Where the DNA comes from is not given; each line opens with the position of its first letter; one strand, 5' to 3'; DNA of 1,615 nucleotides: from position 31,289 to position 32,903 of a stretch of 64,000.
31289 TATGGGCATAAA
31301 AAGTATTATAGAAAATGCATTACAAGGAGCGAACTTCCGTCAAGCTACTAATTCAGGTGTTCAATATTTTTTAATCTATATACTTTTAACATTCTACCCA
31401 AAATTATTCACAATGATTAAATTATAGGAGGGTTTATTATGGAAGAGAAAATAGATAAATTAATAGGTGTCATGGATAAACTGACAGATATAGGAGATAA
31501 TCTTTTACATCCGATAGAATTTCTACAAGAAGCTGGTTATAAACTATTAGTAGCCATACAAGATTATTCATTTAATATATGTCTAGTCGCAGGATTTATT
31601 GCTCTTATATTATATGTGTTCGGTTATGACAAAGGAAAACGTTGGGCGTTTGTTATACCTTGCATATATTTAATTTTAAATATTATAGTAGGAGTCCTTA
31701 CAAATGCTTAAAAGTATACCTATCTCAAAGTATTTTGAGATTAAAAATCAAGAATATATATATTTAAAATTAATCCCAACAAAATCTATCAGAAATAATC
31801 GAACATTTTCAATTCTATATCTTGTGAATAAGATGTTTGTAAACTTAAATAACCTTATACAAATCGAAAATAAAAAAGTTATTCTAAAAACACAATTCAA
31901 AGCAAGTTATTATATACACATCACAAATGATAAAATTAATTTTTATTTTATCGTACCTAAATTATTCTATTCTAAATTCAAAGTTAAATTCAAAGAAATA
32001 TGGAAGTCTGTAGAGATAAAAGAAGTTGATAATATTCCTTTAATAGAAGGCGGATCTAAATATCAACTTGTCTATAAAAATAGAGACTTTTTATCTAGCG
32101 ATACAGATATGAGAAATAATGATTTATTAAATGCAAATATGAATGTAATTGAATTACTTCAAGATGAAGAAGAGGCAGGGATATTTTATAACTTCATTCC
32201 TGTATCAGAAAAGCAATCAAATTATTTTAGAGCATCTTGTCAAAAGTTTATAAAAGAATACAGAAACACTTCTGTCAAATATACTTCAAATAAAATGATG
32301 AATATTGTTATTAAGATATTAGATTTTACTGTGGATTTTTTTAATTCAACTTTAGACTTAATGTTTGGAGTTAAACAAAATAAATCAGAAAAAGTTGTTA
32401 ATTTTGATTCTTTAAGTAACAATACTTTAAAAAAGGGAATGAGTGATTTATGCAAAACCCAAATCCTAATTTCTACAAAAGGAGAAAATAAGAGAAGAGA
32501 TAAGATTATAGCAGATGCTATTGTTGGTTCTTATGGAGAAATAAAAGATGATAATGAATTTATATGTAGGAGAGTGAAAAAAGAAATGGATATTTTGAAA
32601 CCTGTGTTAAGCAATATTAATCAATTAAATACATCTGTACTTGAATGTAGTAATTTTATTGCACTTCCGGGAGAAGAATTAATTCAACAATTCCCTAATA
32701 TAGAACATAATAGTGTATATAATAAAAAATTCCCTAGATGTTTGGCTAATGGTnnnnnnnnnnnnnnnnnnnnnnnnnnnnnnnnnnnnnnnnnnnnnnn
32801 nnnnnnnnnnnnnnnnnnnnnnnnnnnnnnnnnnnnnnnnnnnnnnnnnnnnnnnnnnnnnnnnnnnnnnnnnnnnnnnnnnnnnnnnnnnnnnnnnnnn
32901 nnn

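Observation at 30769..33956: T4SS-like triad (pilin-like, small 2-TM protein, VirB4/VirD4-type ATPase) plus an RHH protein inside a phage genome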

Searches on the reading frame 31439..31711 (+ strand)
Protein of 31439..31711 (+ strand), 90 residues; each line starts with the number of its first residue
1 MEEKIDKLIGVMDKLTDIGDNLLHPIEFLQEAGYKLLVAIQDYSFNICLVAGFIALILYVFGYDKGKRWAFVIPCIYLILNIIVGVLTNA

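Call 4: search_protein_families(library=pfam, proteins=[window:31439-31711:+], max_evalue=1)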
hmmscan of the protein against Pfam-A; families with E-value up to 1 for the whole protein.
window:31439-31711:+ (90 aa): 2 families
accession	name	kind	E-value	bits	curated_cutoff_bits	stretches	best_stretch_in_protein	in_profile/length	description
PF06703.16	SPC25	-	0.0012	19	24.3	1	28-87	13-76/159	Microsomal signal peptidase 25 kDa subunit (SPC25)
PF06398.17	Pex24p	-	0.2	11.1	26.8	1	3-87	101-178/358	Integral peroxisomal membrane peroxin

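Call 5: search_protein_families(library=phrogs, proteins=[window:31439-31711:+], max_evalue=0.01)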
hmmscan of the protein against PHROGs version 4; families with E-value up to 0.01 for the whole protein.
window:31439-31711:+ (90 aa): 0 families

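Call 15: search_protein_families(library=ncbifam, proteins=[window:31439-31711:+], max_evalue=1)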
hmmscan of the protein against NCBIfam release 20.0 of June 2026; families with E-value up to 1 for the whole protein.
window:31439-31711:+ (90 aa): 1 family
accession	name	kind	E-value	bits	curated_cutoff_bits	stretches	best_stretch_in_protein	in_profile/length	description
NF033886.1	T4SS_DotA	equivalog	0.084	11.8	500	1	15-85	559-628/790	type IVB secretion system protein DotA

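Call 16: search_protein_families(library=padloc, proteins=[window:31439-31711:+], max_evalue=1)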
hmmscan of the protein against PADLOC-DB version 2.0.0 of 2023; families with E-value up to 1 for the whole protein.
window:31439-31711:+ (90 aa): 1 family
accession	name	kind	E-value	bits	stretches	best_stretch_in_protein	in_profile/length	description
PDLC04073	PD-T7-1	-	0.017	11.8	1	32-65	261-294/452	-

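Call 54: search_solved_structures(query=A4, max_evalue=10)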
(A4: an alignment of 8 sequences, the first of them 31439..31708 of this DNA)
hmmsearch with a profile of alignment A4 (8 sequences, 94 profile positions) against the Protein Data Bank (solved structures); distinct sequences matched with E-value up to 10: 7.
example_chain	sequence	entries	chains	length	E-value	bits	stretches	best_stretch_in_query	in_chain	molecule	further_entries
8qby_J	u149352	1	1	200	0.95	13.4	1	6-83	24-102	NADH-quinone oxidoreductase chain 10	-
7r0w_I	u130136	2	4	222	1.1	13.1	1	30-91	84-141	Cytochrome b6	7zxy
9g83_J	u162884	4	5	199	1.8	12.5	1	6-83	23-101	NADH-quinone oxidoreductase subunit J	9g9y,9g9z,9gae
3wo6_A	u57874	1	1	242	1.9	12.4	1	25-66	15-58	Membrane protein insertase YidC 2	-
3wo7_A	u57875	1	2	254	2.1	12.3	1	25-66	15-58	Membrane protein insertase YidC 2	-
4dxw_A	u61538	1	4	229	5.5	10.9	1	30-83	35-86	Ion transport protein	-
7s15_R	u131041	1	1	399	5.8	10.9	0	38-89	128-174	Glucagon-like peptide 1 receptor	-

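Call 93: find_homologous_proteins(query=A4, max_evalue=0.001)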
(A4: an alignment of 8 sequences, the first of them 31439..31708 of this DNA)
Query A4 (8 sequences) (90 aa, profile of the alignment): 40 proteins with E <= 0.001 among 1422 candidates.
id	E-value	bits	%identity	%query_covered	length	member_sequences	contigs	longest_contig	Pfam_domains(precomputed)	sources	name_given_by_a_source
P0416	9.0e-21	92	-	-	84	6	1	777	-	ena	-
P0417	4.9e-20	90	-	-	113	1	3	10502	-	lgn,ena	-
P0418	1.7e-18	85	99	100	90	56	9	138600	-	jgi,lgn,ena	jgi:hypothetical protein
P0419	1.2e-17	82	91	100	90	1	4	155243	-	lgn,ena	-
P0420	2.1e-17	81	88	100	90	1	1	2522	-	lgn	-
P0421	2.1e-17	81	89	100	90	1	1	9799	-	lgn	-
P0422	3.2e-17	81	88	98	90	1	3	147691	-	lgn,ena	-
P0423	3.5e-17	81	89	100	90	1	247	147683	-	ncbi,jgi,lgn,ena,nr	jgi:hypothetical protein|nr:MAG TPA: Microsomal signal peptidase 25 kDa subunit (SPC25) [Caudovirice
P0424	4.4e-17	80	89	100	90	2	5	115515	-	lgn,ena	-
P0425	4.8e-17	80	88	100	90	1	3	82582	-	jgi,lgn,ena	jgi:hypothetical protein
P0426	1.8e-16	78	88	100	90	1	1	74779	-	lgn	-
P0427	2.1e-16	78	-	-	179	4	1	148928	-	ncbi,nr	ncbi:hypothetical protein [Bacillus phage Nachito]|nr:hypothetical protein [Bacillus phage Nachito]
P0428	2.9e-16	78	88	100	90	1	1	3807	-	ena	-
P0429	6.4e-16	77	88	100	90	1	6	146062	-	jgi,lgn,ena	jgi:hypothetical protein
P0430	3.1e-13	68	92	82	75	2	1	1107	-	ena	-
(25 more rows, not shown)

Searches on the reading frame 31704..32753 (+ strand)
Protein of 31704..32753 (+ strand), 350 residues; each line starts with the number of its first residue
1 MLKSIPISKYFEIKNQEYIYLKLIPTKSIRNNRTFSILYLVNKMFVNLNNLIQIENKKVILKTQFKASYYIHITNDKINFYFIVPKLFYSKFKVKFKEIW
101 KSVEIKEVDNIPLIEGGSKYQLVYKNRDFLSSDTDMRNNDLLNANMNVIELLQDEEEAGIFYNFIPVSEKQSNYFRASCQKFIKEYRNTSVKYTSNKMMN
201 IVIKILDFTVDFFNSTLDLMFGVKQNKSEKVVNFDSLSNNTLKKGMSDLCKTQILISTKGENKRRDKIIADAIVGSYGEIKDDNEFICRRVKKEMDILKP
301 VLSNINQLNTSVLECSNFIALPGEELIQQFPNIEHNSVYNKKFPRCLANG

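Call 68: predict_structure(alignment_id=A5)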
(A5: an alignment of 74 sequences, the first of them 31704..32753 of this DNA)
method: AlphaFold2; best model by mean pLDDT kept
length: 350 residues; sequences in the alignment: 74
mean_pLDDT: 90.3   pTM: 0.84
mean pLDDT of the five models: 90.3, 90.3, 89.8, 89.7, 89.1
residues with pLDDT >= 90: 276; 70-90: 32; 50-70: 30; < 50: 12
segments of 3 or more residues with pLDDT < 50: 192-199
pLDDT, mean of each block of 10 residues (from residue 1): 83 97 97 97 97 96 98 98 98 98 97 97 96 93 98 98 98 96 85 47 68 70 53 74 96 98 98 98 97 96 97 98 97 83 74
secondary structure, 60 per line:
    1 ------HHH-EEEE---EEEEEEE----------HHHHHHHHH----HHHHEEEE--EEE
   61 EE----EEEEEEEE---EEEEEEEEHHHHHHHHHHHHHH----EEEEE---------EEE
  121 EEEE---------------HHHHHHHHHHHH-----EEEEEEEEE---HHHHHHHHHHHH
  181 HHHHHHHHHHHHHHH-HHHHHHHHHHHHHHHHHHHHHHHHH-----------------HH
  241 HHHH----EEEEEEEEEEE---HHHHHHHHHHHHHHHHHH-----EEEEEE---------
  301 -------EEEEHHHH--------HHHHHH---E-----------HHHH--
elements in order: E11-14 E18-24 H35-43 H48-51 E52-55 E58-62 E67-74 E78-85 H86-99 E104-108 E118-124 H140-151 E157-165 H169-195 H197-221 H239-244 E249-259 H263-280 E286-291 E308-311 H312-315 H324-329 H345-348

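Call 70: fold_search(model_id=the predicted structure, library=pdb)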
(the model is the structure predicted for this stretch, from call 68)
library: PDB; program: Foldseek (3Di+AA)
matches with E <= 10: 767; with E <= 0.001: 3
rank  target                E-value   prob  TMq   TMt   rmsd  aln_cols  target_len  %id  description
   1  7o42_A                2.6e-04  1.00  0.32  0.14  13.0       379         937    8  TrwK/VirB4unbound trimer of dimers complex (with Hcp1) from the R388 type IV secretion system determined by cryo-EM. (released 2022-06-22)
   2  8rtd_h                6.3e-04  0.99  0.35  0.28  11.2       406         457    8  Stalk-Arches-IMC structure from the fully-assembled R388 type IV secretion system determined by cryo-EM. (released 2024-06-19)
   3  8rtb_B                7.9e-04  0.97  0.34  0.20  11.2       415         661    9  Extended inner membrane complex (IMC) protomer structure (TrwM/VirB3-TrwK/VirB4-TrwI/VirB6-TrwG/VirB8-TrwE/VirB10) fro (released 2024-06-19)
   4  7o41_B                1.4e-03  0.96  0.34  0.20  10.9       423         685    9  Hexameric composite model of the Inner Membrane Complex (IMC) with the Arches from the fully-assembled R388 type IV se (released 2022-06-22)
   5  8rtd_V                1.5e-03  0.95  0.34  0.19  10.9       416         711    9  Stalk-Arches-IMC structure from the fully-assembled R388 type IV secretion system determined by cryo-EM. (released 2024-06-19)
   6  8rtd_P                1.6e-03  0.95  0.34  0.18  11.2       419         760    8  Stalk-Arches-IMC structure from the fully-assembled R388 type IV secretion system determined by cryo-EM. (released 2024-06-19)
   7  7o42_E                1.7e-03  0.99  0.41  0.18  11.7       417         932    8  TrwK/VirB4unbound trimer of dimers complex (with Hcp1) from the R388 type IV secretion system determined by cryo-EM. (released 2022-06-22)
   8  7o43_A                2.2e-03  0.92  0.30  0.16  11.2       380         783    8  TrwK/VirB4unbound dimer complex from R388 type IV secretion system determined by cryo-EM. (released 2022-06-22)
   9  8rtb_A                1.1e-02  0.72  0.32  0.19  11.4       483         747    8  Extended inner membrane complex (IMC) protomer structure (TrwM/VirB3-TrwK/VirB4-TrwI/VirB6-TrwG/VirB8-TrwE/VirB10) fro (released 2024-06-19)
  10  8rtd_O                1.1e-02  0.72  0.32  0.18  11.4       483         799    8  Stalk-Arches-IMC structure from the fully-assembled R388 type IV secretion system determined by cryo-EM. (released 2024-06-19)
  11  8rtd_T                1.1e-02  0.72  0.32  0.18  11.4       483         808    8  Stalk-Arches-IMC structure from the fully-assembled R388 type IV secretion system determined by cryo-EM. (released 2024-06-19)
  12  8rtd_g                1.3e-02  0.63  0.31  0.18  12.4       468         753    8  Stalk-Arches-IMC structure from the fully-assembled R388 type IV secretion system determined by cryo-EM. (released 2024-06-19)
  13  7o41_A                1.9e-02  0.69  0.34  0.18  14.8       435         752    8  Hexameric composite model of the Inner Membrane Complex (IMC) with the Arches from the fully-assembled R388 type IV se (released 2022-06-22)
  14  2bvf_A                2.0e-02  0.72  0.24  0.19   7.1       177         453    8  Crystal structure of 6-hydoxy-D-nicotine oxidase from Arthrobacter nicotinovorans. Crystal Form 3 (P1) (released 2005-08-17)
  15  7o43_B                2.1e-02  0.69  0.31  0.16  10.4       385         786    7  TrwK/VirB4unbound dimer complex from R388 type IV secretion system determined by cryo-EM. (released 2022-06-22)
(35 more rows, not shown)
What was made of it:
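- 31704..33956 (+): 750-aa soluble P-loop ATPase. It has a VirB4-like N-terminal domain (about residues 1-350) and a C-terminal RecA-type motor with an all-alpha insert. Walker A is at G385/K386 and Walker B at D643/E644. For the N-terminal domain alone, the top 13 PDB hits are all TrwK/VirB4 (call 70).
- On VirB4 (T4SS ATPase): A model of residues 1-350 alone (pLDDT 90.3) gives TrwK/VirB4 as its top 13 PDB hits, best E 2.6e-4, aligned over the whole domain (calls 68, 70).
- Closest known: Type IV coupling protein TrwB with its RHH partner TrwA. Different: It carries a VirB4-type N-terminal domain (call 70).
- The N-terminal domain alone (pLDDT 90.3, call 68) returns TrwK/VirB4 as its top 13 hits among 350,542 chains (call 70).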
